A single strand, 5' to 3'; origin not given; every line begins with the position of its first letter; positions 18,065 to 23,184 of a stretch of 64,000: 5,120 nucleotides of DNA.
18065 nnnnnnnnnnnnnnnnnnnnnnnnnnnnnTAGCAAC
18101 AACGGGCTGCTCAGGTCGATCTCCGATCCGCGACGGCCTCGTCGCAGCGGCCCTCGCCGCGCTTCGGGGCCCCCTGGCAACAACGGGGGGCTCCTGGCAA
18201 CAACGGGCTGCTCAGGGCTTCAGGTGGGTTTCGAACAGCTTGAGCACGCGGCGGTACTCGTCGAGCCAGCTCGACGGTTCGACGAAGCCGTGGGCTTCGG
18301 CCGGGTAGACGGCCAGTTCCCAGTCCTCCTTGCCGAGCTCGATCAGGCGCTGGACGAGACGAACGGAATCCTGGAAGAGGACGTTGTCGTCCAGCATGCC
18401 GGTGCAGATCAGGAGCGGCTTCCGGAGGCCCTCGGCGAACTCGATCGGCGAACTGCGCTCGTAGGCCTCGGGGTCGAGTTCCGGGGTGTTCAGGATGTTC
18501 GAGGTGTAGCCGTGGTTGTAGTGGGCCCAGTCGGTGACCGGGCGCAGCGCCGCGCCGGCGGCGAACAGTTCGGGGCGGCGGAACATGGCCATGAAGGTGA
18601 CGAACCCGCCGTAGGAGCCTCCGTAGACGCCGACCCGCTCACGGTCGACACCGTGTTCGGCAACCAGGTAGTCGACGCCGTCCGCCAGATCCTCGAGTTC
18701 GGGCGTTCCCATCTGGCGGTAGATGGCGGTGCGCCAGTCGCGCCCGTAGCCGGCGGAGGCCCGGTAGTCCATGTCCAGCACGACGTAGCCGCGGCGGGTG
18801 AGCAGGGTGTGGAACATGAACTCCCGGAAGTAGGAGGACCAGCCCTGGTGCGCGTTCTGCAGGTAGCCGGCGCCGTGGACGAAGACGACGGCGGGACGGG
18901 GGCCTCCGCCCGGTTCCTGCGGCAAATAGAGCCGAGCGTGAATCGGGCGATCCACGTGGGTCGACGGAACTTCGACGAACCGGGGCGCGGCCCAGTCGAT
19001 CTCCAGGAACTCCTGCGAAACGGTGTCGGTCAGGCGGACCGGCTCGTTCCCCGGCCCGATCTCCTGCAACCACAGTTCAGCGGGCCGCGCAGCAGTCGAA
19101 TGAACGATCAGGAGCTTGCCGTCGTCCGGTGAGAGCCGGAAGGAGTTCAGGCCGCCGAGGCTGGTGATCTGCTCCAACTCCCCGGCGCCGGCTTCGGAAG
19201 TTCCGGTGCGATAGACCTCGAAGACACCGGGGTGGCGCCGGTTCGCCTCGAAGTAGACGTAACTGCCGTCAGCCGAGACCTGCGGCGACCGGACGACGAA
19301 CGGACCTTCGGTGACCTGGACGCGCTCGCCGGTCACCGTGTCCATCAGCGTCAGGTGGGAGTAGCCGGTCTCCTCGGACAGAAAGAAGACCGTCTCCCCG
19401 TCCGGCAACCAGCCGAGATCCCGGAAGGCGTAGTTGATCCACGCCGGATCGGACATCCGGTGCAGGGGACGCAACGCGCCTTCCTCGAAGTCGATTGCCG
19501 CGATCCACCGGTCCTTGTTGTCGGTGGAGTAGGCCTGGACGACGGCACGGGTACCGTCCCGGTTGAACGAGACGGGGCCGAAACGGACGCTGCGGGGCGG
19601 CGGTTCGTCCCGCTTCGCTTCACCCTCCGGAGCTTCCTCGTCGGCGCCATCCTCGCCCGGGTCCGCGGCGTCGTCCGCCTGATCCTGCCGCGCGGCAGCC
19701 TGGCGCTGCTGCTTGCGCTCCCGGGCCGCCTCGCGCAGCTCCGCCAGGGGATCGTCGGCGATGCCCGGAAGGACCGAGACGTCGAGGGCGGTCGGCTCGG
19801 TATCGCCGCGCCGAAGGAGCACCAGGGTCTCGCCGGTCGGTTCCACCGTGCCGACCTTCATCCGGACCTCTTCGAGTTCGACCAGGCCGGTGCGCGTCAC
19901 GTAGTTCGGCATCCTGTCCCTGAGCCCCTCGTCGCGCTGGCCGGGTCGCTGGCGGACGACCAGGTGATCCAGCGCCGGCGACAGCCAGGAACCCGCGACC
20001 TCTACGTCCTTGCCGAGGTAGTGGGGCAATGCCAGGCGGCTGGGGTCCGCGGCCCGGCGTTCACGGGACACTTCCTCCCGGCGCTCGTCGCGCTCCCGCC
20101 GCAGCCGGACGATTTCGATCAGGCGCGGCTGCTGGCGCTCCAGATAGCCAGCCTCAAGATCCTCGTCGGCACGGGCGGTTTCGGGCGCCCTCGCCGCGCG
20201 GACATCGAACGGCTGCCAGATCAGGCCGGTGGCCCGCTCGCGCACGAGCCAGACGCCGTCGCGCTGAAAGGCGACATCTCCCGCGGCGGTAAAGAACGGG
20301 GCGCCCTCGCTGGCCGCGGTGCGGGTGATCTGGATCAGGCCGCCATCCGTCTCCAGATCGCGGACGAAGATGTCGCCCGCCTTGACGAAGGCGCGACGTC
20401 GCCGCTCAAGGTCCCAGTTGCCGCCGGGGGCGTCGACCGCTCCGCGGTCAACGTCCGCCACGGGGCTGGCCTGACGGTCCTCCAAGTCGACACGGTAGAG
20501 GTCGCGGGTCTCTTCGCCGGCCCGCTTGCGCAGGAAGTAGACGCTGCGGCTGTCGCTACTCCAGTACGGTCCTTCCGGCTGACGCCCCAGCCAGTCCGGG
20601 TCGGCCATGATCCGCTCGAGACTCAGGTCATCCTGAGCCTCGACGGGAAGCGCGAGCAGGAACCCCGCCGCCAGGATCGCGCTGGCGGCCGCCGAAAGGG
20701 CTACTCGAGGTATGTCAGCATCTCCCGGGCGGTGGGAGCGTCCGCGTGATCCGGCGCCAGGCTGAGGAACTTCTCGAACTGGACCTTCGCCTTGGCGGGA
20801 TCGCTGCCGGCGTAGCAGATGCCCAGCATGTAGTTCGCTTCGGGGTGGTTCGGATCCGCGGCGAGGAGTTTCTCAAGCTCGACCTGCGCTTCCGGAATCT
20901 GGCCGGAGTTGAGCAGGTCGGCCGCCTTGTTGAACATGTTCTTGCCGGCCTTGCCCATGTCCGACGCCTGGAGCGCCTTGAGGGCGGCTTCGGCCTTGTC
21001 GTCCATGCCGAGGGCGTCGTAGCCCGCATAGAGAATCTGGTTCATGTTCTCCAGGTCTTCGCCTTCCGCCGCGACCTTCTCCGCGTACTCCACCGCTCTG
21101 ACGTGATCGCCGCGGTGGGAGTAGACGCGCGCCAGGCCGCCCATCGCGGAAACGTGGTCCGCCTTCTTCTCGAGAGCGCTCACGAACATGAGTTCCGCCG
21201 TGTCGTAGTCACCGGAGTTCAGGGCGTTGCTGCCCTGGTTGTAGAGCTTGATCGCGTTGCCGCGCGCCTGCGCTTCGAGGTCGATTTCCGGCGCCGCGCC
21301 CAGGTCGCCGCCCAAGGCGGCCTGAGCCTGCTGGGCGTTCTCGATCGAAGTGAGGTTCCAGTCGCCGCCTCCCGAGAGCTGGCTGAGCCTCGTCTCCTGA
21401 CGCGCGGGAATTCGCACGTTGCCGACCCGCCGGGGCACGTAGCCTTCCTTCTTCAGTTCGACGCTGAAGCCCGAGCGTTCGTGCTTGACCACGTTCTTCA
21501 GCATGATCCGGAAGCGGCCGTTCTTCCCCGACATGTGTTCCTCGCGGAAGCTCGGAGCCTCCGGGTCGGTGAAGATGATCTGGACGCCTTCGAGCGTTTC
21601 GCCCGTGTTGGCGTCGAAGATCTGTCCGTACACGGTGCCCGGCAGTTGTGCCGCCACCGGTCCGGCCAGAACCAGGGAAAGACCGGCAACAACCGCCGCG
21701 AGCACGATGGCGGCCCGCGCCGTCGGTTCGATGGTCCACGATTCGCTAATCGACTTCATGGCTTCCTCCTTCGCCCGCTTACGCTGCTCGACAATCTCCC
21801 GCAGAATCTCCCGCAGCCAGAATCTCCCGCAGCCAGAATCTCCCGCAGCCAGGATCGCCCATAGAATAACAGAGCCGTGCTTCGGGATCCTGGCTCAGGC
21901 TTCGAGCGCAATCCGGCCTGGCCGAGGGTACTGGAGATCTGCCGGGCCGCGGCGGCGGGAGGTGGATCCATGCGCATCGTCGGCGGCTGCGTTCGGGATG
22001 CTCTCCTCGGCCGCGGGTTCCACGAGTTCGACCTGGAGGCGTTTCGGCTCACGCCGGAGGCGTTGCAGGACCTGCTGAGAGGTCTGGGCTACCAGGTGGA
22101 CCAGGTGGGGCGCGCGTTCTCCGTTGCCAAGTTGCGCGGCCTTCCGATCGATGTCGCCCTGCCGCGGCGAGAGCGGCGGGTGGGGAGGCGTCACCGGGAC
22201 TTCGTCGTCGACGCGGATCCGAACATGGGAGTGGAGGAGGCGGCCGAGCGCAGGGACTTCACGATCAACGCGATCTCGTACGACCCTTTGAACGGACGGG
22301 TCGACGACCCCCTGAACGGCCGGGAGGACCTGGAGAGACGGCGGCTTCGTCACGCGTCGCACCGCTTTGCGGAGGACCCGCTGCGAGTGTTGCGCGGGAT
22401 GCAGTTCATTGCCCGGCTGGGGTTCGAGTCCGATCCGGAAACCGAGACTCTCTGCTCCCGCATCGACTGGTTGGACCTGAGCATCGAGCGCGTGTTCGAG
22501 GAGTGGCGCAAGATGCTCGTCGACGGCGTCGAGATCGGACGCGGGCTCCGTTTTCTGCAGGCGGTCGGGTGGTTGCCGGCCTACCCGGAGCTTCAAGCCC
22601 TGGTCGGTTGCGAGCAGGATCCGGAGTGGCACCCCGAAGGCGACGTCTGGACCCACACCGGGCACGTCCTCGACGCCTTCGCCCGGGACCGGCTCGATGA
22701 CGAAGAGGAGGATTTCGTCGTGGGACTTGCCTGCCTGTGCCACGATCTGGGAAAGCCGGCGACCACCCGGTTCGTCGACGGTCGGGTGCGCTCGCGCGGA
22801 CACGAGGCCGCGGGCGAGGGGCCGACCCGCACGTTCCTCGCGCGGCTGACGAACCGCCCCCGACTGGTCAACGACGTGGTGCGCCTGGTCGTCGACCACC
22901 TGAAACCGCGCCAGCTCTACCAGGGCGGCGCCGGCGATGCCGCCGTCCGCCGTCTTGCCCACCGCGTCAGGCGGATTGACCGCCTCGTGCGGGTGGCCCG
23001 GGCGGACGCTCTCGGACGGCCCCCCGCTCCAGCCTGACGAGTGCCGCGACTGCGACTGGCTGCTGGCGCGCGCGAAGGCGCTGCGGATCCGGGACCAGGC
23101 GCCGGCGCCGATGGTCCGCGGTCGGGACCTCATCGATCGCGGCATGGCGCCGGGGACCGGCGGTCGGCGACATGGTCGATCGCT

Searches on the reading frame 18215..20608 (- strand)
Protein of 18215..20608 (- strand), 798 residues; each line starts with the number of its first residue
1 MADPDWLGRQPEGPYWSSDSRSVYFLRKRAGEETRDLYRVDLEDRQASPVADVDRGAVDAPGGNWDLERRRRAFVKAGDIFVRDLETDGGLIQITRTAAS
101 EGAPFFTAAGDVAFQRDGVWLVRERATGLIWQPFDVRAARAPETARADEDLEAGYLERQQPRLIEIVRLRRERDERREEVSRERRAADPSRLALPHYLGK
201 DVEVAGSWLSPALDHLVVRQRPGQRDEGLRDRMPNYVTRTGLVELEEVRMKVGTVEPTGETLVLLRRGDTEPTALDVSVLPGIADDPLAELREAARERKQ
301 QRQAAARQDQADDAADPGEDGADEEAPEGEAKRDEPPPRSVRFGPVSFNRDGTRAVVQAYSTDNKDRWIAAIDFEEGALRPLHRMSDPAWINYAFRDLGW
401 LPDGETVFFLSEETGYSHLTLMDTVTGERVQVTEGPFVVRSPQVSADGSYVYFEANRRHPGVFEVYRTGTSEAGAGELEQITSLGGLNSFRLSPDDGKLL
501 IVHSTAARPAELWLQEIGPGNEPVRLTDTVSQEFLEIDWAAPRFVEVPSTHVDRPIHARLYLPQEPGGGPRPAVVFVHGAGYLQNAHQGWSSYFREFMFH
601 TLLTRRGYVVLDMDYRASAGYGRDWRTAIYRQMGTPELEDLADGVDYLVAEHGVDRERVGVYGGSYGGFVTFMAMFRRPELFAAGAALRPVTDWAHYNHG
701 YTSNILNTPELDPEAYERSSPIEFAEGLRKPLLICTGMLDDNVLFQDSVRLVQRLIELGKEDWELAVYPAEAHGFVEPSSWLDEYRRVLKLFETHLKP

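Call 66: search_protein_families(library=pfam, proteins=[window:18215-20608:-], max_evalue=0.0001)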
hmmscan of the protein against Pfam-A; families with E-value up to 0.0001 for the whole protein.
window:18215-20608:- (798 aa): 8 families
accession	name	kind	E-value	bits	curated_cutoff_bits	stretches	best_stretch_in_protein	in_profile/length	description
PF00326.27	Peptidase_S9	-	6.1e-50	170.1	22.6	1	602-797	9-211/213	Prolyl oligopeptidase family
PF00930.27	DPPIV_N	-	1.7e-18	66.9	22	1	345-504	188-348/354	Dipeptidyl peptidase IV (DPP IV) N-terminal region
PF20434.5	BD-FAE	-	3.4e-13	50.1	26.8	1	560-674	3-106/215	BD-FAE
PF02129.25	Peptidase_S15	-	2.9e-12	47.3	23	1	556-697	5-136/262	X-Pro dipeptidyl-peptidase (S15 family)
PF07676.18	PD40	-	4.7e-09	36.4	20.9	0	13-38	13-37/38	WD40-like Beta Propeller Repeat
PF01738.24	DLH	-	4.1e-07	30.2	21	1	557-780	2-193/217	Dienelactone hydrolase family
PF12697.13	Abhydrolase_6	-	8.6e-06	27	26.3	1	574-702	1-101/217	Alpha/beta hydrolase family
PF00756.26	Esterase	-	5.2e-05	23.6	22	0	549-752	1-206/251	Putative esterase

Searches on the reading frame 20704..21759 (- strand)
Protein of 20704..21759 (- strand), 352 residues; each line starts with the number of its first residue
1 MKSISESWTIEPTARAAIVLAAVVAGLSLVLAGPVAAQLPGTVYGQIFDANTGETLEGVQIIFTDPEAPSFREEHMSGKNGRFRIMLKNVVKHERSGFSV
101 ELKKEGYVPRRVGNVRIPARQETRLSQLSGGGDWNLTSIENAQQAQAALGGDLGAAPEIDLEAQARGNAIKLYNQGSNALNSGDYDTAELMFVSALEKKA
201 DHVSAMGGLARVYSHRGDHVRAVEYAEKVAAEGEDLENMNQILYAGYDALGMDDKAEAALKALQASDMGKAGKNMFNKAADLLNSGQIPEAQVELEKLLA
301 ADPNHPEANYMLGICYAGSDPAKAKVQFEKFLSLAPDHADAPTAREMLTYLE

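Call 66: search_protein_families(library=pfam, proteins=[window:20704-21759:-], max_evalue=0.0001)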
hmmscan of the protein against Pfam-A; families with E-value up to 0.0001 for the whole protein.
window:20704-21759:- (352 aa): 12 families
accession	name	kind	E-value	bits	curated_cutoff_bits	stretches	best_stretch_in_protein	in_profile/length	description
PF14559.12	TPR_19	-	1.2e-12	48.4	25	2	180-235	2-57/68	Tetratricopeptide repeat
PF13432.12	TPR_16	-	2.9e-11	44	32.7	1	173-233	1-61/65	Tetratricopeptide repeat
PF13431.12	TPR_17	-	8.8e-10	38.5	24.4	0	295-317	2-24/34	Tetratricopeptide repeat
PF07719.23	TPR_2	-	1.2e-09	38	27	0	275-305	4-34/34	Tetratricopeptide repeat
PF13428.12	TPR_14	-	4.7e-08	33.4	23.5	0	279-313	8-42/44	Tetratricopeptide repeat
PF13174.12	TPR_6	-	2.6e-07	31.3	26.3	0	307-337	1-32/33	Tetratricopeptide repeat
PF13424.12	TPR_12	-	1.1e-06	29.2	30.1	0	171-229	5-71/77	Tetratricopeptide repeat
PF13371.12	TPR_9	-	3.4e-06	27.4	35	1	295-348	18-72/73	Tetratricopeptide repeat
PF13525.12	YfiO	-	5.9e-06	26.6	25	0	273-343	6-80/203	Outer membrane lipoprotein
PF12895.13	ANAPC3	-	1.6e-05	25.5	27.2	0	182-237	2-57/82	Anaphase-promoting complex, cyclosome, subunit 3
PF13176.12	TPR_7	-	2.2e-05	24.6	27.9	0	205-237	1-33/36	Tetratricopeptide repeat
PF13620.12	CarboxypepD_reg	-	3.2e-05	24.6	32.3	1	42-125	1-77/82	Carboxypeptidase regulatory-like domain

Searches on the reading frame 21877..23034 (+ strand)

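Call 20: search_protein_families(library=pfam, proteins=[window:21877-23034:+], max_evalue=0.001)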
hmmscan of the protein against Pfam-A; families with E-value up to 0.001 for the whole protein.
window:21877-23034:+ (386 aa): 2 families
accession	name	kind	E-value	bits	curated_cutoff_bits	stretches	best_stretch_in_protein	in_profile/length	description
PF01743.26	PolyA_pol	-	1.1e-19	71.5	23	1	33-158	2-126/126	Poly A polymerase head domain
PF01966.28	HD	-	3.2e-05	24.6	22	1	271-370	15-113/116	HD domain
